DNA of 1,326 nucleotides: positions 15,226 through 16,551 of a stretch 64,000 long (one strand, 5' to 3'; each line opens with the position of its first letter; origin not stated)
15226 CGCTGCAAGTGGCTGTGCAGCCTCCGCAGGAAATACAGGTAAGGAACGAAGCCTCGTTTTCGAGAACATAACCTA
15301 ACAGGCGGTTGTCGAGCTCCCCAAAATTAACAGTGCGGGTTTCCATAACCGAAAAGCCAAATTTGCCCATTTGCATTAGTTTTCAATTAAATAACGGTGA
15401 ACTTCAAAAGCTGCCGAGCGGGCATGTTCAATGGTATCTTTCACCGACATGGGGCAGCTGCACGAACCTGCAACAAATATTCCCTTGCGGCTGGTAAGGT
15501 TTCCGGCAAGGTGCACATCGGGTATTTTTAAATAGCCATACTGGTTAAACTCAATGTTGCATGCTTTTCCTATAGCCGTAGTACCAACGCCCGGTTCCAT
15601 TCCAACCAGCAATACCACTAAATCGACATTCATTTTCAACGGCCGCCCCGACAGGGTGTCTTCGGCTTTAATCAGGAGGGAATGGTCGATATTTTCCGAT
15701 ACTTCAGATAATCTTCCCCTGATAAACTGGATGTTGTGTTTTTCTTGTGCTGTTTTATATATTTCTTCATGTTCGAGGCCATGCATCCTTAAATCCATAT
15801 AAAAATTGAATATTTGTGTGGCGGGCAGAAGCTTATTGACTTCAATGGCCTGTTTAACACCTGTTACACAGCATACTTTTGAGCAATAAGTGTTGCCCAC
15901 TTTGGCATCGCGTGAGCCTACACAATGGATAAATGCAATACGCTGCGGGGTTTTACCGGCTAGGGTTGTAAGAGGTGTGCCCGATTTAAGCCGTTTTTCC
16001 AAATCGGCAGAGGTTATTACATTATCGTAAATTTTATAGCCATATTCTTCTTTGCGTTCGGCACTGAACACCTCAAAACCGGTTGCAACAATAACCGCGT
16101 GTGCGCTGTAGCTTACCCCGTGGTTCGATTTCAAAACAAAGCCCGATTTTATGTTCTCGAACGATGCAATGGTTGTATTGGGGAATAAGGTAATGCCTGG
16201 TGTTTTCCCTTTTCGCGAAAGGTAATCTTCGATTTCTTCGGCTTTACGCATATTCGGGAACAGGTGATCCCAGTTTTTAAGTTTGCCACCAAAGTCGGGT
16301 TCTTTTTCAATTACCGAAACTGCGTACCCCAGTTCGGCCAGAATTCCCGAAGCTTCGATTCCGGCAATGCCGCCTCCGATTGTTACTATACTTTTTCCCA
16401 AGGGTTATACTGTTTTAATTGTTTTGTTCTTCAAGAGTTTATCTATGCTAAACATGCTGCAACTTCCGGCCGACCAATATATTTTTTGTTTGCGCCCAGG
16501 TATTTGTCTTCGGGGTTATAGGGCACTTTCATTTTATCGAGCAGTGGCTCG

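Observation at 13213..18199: Self-contained five-gene Hdr-like operon joining an HdrCBA-type module to a membrane HdrDE-type module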

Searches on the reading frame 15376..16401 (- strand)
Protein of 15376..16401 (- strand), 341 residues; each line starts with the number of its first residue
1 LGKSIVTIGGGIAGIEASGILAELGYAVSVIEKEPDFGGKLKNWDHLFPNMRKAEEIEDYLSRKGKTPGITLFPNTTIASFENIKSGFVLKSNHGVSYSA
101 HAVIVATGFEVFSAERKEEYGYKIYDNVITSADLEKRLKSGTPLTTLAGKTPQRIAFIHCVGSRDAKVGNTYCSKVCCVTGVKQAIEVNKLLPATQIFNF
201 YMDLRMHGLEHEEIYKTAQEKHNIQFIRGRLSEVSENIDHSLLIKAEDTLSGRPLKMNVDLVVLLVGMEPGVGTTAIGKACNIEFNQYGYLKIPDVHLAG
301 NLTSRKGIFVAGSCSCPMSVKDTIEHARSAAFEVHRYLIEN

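Call 3: search_protein_families(library=pfam, proteins=[window:15376-16401:-], max_evalue=0.01)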
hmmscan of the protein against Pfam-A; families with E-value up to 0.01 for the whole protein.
window:15376-16401:- (341 aa): 8 families
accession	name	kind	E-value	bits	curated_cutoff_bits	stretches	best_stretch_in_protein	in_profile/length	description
PF07992.20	Pyr_redox_2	-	8.7e-18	65.2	26.1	2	3-124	143-251/291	Pyridine nucleotide-disulphide oxidoreductase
PF03486.20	HI0933_like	-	3.5e-10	40.2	50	2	43-115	97-170/244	HI0933-like protein Rossmann domain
PF00070.33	Pyr_redox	-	9.4e-07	29.7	22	1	5-85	2-70/82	Pyridine nucleotide-disulphide oxidoreductase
PF13738.12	Pyr_redox_3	-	7.1e-06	25.9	30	1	53-109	79-134/305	Pyridine nucleotide-disulphide oxidoreductase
PF13450.12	NAD_binding_8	-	1e-05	26.2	21.9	1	8-49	2-41/68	NAD(P)-binding Rossmann-like domain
PF01134.28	GIDA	-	7.2e-05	22.4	22.1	0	5-34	2-31/391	Glucose inhibited division protein A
PF01266.30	DAO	-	0.00035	20.6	27.9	0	5-39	2-37/353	FAD dependent oxidoreductase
PF01262.27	AlaDh_PNT_C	-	0.0046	16.8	23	1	5-43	31-69/214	Alanine dehydrogenase/PNT, C-terminal domain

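Call 4: search_protein_families(library=ncbifam, proteins=[window:15376-16401:-], max_evalue=0.01)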
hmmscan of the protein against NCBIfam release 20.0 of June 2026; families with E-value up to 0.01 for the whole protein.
window:15376-16401:- (341 aa): 54 families (the best 25 are shown)
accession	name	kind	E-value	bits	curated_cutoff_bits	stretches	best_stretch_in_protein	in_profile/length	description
NF040770.1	hetero_SS_HdrA2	exception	7.2e-73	245.9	1100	2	94-338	312-560/777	CoB-CoM heterodisulfide reductase HdrA2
NF041778.1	hetero_SS_HdrA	equivalog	3.1e-58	197.3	1400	2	96-338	324-570/771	ferredoxin:CoB-CoM heterodisulfide reductase subunit HdrA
NF041891.1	hdrA_Methbact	equivalog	3.6e-55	187.5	1300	2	96-337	311-555/762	ferredoxin:CoB-CoM heterodisulfide reductase subunit HdrA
NF009409.0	PRK12770.1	subfamily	1.2e-12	47.6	343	2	219-339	241-351/360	putative glutamate synthase subunit beta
TIGR01292.1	TRX_reduct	equivalog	1.3e-10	40.6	343.45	2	5-111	3-112/300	thioredoxin-disulfide reductase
TIGR00275.1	TIGR00275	subfamily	1.8e-10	40.3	183.8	1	46-125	97-175/401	aminoacetone oxidase family FAD-binding enzyme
NF009410.0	PRK12771.1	subfamily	2e-09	36.6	516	2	2-42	138-178/566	NAD(P)-binding protein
TIGR01350.1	lipoamide_DH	equivalog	2.5e-09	36.4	408.8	1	3-110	171-268/461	dihydrolipoyl dehydrogenase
NF045599.1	bili_reduct_long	exception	5.2e-08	31.6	750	1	3-79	382-457/641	bilirubin reductase, long form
TIGR03140.1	AhpF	equivalog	3.1e-07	29.3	502.9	1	180-315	363-487/515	alkyl hydroperoxide reductase subunit F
TIGR01317.1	GOGAT_sm_gam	subfamily_domain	5.8e-07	28.7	447.7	1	2-89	143-218/485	glutamate synthase small subunit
TIGR04018.1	Bthiol_YpdA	hypoth_equivalog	1.5e-06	27.3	339.9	0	243-336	225-311/316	YpdA family putative bacillithiol disulfide reductase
TIGR03197.1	MnmC_Cterm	equivalog_domain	9.4e-06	24.9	174.2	0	5-37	2-34/400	FAD-dependent 5-carboxymethylaminomethyl-2-thiouridine(34) oxidoreductase MnmC1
NF004776.0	PRK06116.1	equivalog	1.3e-05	24.4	480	1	3-109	168-263/450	glutathione-disulfide reductase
TIGR03997.1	mycofact_OYE_2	equivalog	1.4e-05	23.7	793.15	1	3-72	380-448/645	mycofactocin system FadH/OYE family oxidoreductase 2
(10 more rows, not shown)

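Call 5: search_solved_structures(query=window:15376-16401:-, max_evalue=0.00001)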
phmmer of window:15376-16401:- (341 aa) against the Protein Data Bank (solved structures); distinct sequences matched with E-value up to 0.00001: 6.
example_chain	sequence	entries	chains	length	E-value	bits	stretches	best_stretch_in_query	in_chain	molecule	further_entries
6tjr_A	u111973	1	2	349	9.4e-62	212.2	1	3-333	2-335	Fumarate reductase/succinate dehydrogenase flavoprotein domain protein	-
8rvv_A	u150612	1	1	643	4.8e-56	193.4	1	100-332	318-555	H(2):CoB-CoM heterodisulfide,ferredoxin reductase subunit A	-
8rvu_a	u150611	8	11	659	5.3e-56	193.3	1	100-332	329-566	H(2):CoB-CoM heterodisulfide,ferredoxin reductase subunit A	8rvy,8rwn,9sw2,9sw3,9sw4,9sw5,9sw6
9sfi_A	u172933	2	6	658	1.3e-53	185.4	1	101-333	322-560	CoB--CoM heterodisulfide reductase iron-sulfur subunit A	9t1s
5odc_A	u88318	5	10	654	4.5e-53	183.6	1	102-331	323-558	Heterodisulfide reductase, subunit A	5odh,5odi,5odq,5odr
7bkb_A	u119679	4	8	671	1.6e-51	178.6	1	100-332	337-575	CoB--CoM heterodisulfide reductase iron-sulfur subunit A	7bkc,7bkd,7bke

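Call 15: find_homologous_proteins(query=window:15376-16401:-)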
Query window:15376-16401:- (341 aa): 7379 proteins with E <= 0.001 among 8000 candidates; the best 120 are listed.
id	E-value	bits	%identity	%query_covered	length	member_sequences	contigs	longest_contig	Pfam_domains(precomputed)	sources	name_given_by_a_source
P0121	3.3e-213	725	93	100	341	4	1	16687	PF07992.21,PF00070.34,PF13738.13,PF03486.21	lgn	-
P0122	2.2e-203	693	88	100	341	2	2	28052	PF07992.21,PF00070.34,PF13738.13,PF03486.21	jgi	jgi:heterodisulfide reductase subunit A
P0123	2.0e-198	676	86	100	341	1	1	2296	PF07992.21,PF00070.34,PF13738.13,PF03486.21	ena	-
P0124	2.1e-147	509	66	99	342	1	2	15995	PF07992.21,PF00070.34,PF13738.13,PF03486.21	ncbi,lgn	-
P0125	4.5e-144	498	64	100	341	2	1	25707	PF07992.21,PF00070.34,PF13738.13,PF03486.21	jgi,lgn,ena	-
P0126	2.3e-143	495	65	99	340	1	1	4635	PF01266.31,PF13450.13,PF07992.21,PF00070.34,PF13738.13,PF03486.21,PF05834.19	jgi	jgi:heterodisulfide reductase subunit A2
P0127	9.3e-141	487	62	100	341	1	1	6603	PF07992.21,PF00070.34,PF13738.13,PF03486.21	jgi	jgi:heterodisulfide reductase subunit A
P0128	5.9e-140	484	62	100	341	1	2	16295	PF13450.13,PF07992.21,PF00070.34,PF13738.13,PF03486.21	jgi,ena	-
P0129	1.3e-139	483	62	100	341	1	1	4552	PF13450.13,PF07992.21,PF00070.34,PF13738.13,PF03486.21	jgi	-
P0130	3.1e-138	478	62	99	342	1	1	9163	PF07992.21,PF00070.34,PF03486.21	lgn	-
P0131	3.0e-137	475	63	99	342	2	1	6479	PF07992.21,PF00070.34,PF13738.13,PF03486.21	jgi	jgi:heterodisulfide reductase subunit A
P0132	4.0e-137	475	62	100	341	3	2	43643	PF07992.21,PF00070.34,PF13738.13,PF03486.21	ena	-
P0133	5.3e-135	468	60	99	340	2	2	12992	PF01266.31,PF01593.31,PF13450.13,PF07992.21,PF00070.34,PF13738.13,PF03486.21,PF13454.13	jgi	-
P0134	6.9e-135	467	62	95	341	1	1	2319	PF01266.31,PF01593.31,PF13450.13,PF07992.21,PF00070.34,PF13738.13,PF03486.21,PF12831.14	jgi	-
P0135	2.3e-134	466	60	99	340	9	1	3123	PF01266.31,PF01593.31,PF13450.13,PF07992.21,PF00070.34,PF13738.13,PF03486.21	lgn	-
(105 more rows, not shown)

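Call 17: find_related_loci(query=A1, collection=genome_contigs, flank=10000)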
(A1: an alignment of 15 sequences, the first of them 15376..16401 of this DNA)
Query A1 (341 aa) in genome_contigs; peptide patterns used: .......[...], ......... (x = any residue, [..] = any of these).
600 stretches matched a pattern (row limit reached: there are more); 595 encode a relative of the query (tblastn E <= 1e-3); the best 80 are kept; 80 distinct loci.
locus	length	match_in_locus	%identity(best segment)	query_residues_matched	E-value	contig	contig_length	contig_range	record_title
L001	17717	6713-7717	59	4-338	8e-137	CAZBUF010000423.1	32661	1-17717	MAG TPA_asm: uncultured Bacteroidales bacterium isolate SRP185410_co1_447 genome assembly, contig: k141_2331938, whole g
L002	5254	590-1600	61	3-339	2e-137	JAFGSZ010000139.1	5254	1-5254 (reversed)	MAG: Bacteroidales bacterium isolate Zod_Metabat.943 k87_13012249, whole genome shotgun sequence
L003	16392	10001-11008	57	3-338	1e-130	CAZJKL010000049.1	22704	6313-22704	MAG TPA_asm: uncultured Bacteroidales bacterium isolate binchicken_co113_124 genome assembly, contig: NODE_2517_length_2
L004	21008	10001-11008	59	3-338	2e-130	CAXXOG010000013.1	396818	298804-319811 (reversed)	MAG: Prolixibacteraceae bacterium isolate 75e12701-7c98-43fb-9116-eac7e507cdde genome assembly, contig: contig_13, whole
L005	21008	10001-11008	57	3-338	2e-129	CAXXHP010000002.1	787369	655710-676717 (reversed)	MAG: Prolixibacteraceae bacterium isolate 49dd0702-3ab6-43b8-9f57-a8022a7e3c9c genome assembly, contig: contig_2, whole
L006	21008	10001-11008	58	3-338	3e-129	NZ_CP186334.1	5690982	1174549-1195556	Gaoshiqia hydrogeniformans strain Z1-71 chromosome, complete genome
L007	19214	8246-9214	57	16-338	1e-128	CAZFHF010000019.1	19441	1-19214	MAG TPA_asm: uncultured Bacteroidales bacterium isolate binchicken_co34_257 genome assembly, contig: NODE_4471_length_19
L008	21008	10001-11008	57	3-338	2e-128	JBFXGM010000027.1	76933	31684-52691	MAG: Mangrovibacterium sp. isolate CA_2019_TPIn_163 NODE_1123_length_76933_cov_7.205713_TPIn, whole genome shotgun seque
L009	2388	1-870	64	49-338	1e-133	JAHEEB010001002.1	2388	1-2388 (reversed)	MAG: Bacteroidetes bacterium isolate Ww25 NODE_74499_length_2388_cov_2.094398, whole genome shotgun sequence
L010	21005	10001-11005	55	4-338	1e-126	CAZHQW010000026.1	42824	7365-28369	MAG TPA_asm: uncultured Bacteroidales bacterium isolate binchicken_co34_545 genome assembly, contig: NODE_1175_length_42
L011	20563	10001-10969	59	16-338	7e-126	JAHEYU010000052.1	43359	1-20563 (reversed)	MAG: Bacteroidetes bacterium isolate nzgw135 NODE_1138_length_43360_cov_4.292121, whole genome shotgun sequence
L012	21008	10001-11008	56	3-338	9e-126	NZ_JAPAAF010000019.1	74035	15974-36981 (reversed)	Gaoshiqia sediminis strain A06 scaffold_19_length=74036, whole genome shotgun sequence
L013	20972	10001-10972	59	15-338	1e-124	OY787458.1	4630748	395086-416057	MAG: Prolixibacteraceae bacterium isolate 3e180d78-b16b-4e2f-b019-31c500a4e19a genome assembly, chromosome: 1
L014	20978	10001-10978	58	16-341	3e-124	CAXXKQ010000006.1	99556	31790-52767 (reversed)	MAG: Prolixibacteraceae bacterium isolate 770c2db8-c160-4750-8e47-39b5f4152a8a genome assembly, contig: contig_6, whole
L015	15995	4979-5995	55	3-341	2e-124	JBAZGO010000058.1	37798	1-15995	MAG: Prolixibacteraceae bacterium isolate SO_2017_LW3_48 NODE_2578_length_37798_cov_1.256032_LW162_2017, whole genome sh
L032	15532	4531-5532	53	3-338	4e-117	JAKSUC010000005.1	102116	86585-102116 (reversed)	MAG: Bacteroidales bacterium isolate Horse_feces323 MAG323_5, whole genome shotgun sequence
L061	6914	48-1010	52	16-338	4e-110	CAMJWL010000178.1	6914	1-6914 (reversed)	MAG: uncultured Bacteroidales bacterium isolate SRR12081303_bin.90_metaWRAP_v1.3_MAG genome assembly, contig: ERZ1228976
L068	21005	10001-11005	50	3-338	6e-109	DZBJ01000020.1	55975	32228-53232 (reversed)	MAG TPA_asm: Rikenella microfusus isolate SulCav_PC08_66_50_23 SulCav_PC08-66_202_length_55975_cov_12.963644, whole geno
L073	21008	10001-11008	49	5-338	9e-109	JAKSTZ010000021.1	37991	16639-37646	MAG: Bacteroidales bacterium isolate Horse_feces320 MAG320_21, whole genome shotgun sequence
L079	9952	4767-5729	53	16-338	2e-108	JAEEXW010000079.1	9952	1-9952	MAG: Bacteroidales bacterium isolate Tb.RUG.530 NODE_33681_length_9952_cov_0.993079, whole genome shotgun sequence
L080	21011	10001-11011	51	1-338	4e-108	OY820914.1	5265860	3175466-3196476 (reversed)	MAG: Bacteroidales bacterium isolate 29af8000-aa9b-4969-9261-ea2c593eb5de genome assembly, chromosome: 1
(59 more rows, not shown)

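Call 30: search_dna_similar(query=window:15376-16401:-, collection=plasmids, mode=protein, max_rows=30)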
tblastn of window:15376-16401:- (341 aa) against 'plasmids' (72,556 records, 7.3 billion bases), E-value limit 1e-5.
Records with a match: 2; places in all: 2; records where one place covers at least 80% of the query: 2.
Best place of each record, by identity: <60% 2.
By first word of the organism name: Picosynechococcus 1; Ilyobacter 1.
By predicted mobility (MOB-suite, as given by PLSDB): mobilizable 1; non-mobilizable 1.
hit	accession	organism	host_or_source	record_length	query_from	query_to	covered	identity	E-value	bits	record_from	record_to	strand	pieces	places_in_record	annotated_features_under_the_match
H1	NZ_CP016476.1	Picosynechococcus sp. PCC 7003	cell culture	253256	24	341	93%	43.7%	7e-75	258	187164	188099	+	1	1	FAD-dependent oxidoreductase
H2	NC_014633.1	Ilyobacter polytropus DSM 2926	marine mud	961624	49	324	81%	26.2%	9e-29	124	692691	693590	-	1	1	CoB--CoM heterodisulfide reductase iron-sulfur subunit A family ...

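Call 31: search_solved_structures(query=window:15376-16401:-, max_evalue=1e-50, show_alignments=2)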
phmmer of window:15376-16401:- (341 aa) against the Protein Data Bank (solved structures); distinct sequences matched with E-value up to 1e-50: 6.
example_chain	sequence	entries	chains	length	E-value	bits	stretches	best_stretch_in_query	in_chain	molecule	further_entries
6tjr_A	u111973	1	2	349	9.4e-62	212.2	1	3-333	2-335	Fumarate reductase/succinate dehydrogenase flavoprotein domain protein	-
8rvv_A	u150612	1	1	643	4.8e-56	193.4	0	100-332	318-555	H(2):CoB-CoM heterodisulfide,ferredoxin reductase subunit A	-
8rvu_a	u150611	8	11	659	5.3e-56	193.3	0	100-332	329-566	H(2):CoB-CoM heterodisulfide,ferredoxin reductase subunit A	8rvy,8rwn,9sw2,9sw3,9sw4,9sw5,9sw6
9sfi_A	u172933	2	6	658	1.3e-53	185.4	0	101-333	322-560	CoB--CoM heterodisulfide reductase iron-sulfur subunit A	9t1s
5odc_A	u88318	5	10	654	4.5e-53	183.6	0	102-331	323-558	Heterodisulfide reductase, subunit A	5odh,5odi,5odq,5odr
7bkb_A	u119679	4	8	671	1.6e-51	178.6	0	100-332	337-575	CoB--CoM heterodisulfide reductase iron-sulfur subunit A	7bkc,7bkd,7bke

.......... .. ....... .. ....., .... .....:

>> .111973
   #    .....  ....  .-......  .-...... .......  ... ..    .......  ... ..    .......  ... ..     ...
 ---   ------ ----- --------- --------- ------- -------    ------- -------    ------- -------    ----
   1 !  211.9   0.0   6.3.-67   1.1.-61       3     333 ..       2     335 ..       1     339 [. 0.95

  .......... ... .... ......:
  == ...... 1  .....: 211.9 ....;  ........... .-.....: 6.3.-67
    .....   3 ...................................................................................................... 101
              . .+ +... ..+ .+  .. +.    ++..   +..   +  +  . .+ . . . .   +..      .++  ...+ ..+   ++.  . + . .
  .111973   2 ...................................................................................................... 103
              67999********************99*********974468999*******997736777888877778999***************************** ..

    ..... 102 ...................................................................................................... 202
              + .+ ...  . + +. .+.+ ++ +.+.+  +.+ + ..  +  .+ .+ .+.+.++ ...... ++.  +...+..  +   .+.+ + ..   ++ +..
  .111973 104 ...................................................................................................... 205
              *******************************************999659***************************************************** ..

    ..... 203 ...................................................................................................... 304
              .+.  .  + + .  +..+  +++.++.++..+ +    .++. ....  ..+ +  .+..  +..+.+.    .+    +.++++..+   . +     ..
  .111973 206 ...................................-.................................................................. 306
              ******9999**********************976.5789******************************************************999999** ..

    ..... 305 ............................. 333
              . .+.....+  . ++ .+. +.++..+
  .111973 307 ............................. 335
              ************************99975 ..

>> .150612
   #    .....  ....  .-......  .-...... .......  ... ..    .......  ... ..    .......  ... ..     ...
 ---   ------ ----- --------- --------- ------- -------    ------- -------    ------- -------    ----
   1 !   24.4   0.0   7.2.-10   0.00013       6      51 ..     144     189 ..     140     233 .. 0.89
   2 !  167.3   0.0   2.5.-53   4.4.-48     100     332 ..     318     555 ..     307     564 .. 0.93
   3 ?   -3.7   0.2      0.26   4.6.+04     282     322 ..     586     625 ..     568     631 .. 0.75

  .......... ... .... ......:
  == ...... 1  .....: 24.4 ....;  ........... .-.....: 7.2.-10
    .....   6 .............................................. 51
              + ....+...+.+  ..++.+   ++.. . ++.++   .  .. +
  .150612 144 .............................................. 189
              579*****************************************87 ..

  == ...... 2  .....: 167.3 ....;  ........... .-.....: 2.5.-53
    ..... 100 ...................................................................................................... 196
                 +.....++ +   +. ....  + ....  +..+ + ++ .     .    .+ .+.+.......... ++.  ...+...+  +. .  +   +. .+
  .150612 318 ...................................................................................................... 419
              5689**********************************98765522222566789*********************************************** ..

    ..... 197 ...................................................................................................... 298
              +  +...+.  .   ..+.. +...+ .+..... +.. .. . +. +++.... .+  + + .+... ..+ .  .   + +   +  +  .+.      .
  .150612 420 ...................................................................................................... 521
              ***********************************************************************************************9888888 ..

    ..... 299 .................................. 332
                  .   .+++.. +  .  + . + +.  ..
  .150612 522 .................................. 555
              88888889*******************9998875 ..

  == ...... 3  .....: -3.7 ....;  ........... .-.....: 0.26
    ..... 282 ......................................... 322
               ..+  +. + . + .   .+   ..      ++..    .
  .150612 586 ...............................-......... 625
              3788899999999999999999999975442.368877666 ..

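Call 32: get_annotated_region(hit=H1, flank=9000)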
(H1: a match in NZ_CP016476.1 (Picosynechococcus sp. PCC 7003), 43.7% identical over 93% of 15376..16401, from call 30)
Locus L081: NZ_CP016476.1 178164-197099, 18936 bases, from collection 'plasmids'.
description: Picosynechococcus sp. PCC 7003 plasmid unnamed2, complete sequence
organism: Picosynechococcus sp. PCC 7003 (NCBI taxid 374981)
taxonomy: Bacteria; Cyanobacteriota; Cyanophyceae; Chroococcales; Geminocystaceae; Picosynechococcus; Picosynechococcus sp. PCC 7003
host: -; source: cell culture; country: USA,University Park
typing (MOB-suite, as given by PLSDB): mobilizable; relaxase MOBF
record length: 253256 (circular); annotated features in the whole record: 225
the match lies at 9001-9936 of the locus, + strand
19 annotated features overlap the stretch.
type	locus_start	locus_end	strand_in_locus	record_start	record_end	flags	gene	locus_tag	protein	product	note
CDS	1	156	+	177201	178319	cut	-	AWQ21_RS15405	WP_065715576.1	prepilin-type N-terminal cleavage/methylation domain-containing protein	-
CDS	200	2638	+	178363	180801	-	-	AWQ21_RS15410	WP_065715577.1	hypothetical protein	-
CDS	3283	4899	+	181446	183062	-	-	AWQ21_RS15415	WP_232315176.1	alpha/beta hydrolase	-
CDS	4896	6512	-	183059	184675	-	-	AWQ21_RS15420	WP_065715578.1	cation:proton antiporter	GO:0006812 - monoatomic cation transport [Evidence IEA]; GO:1902600 - proton transmembrane transport [Evidence IEA]; ...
CDS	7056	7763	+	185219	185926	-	-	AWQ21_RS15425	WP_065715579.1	4Fe-4S dicluster domain-containing protein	-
CDS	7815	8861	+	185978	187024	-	-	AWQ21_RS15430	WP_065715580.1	heterodisulfide reductase-related iron-sulfur binding cluster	-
CDS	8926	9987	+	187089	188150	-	-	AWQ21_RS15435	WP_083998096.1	FAD-dependent oxidoreductase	-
CDS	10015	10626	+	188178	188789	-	-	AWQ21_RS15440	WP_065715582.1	4Fe-4S dicluster domain-containing protein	-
CDS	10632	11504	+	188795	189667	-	-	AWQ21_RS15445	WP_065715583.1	CoB--CoM heterodisulfide reductase iron-sulfur subunit B family protein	-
CDS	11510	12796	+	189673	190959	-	-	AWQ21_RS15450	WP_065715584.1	FAD-dependent oxidoreductase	-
CDS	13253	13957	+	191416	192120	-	-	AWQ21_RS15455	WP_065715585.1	hypothetical protein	-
CDS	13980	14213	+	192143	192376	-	-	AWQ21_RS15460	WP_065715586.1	hypothetical protein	-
CDS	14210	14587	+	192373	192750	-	-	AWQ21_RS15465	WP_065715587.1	hypothetical protein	-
CDS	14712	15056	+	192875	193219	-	-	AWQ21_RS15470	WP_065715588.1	hypothetical protein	-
CDS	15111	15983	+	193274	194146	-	-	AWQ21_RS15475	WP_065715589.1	hypothetical protein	-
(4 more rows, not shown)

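Call 41: search_protein_families(library=ncbifam, proteins=[L081:11510-12796:+, L081:13253-13957:+], max_evalue=0.001)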
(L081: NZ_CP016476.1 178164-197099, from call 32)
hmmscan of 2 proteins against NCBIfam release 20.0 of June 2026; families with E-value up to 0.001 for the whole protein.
L081:11510-12796:+ (428 aa): 6 families
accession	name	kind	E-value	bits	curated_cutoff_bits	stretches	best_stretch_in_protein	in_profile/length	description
NF049943.1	SQR_III_seleno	exception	1.5e-23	83.3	525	1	3-293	2-288/406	type III sulfide quinone reductase, selenoprotein subtype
TIGR03169.1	Nterm_to_SelD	hypoth_equivalog_domain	1.6e-18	67.2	310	1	29-301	27-288/365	pyridine nucleotide-disulfide oxidoreductase family protein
NF008841.0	PRK11883.1-1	equivalog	7e-07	28.5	517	1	3-35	5-37/453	protoporphyrinogen oxidase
NF042949.2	3PPDioc_HcaD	equivalog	0.00027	19.8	450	1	2-112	2-113/386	3-phenylpropionate/cinnamic acid dioxygenase ferredoxin--NAD(+) reductase subunit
TIGR03385.1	CoA_CoA_reduc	equivalog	0.00036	19.4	578.8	0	4-124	2-129/439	CoA-disulfide reductase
NF009074.0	PRK12409.1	equivalog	0.00099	18.4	494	0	1-38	1-35/410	D-amino acid dehydrogenase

L081:13253-13957:+ (234 aa): 0 families
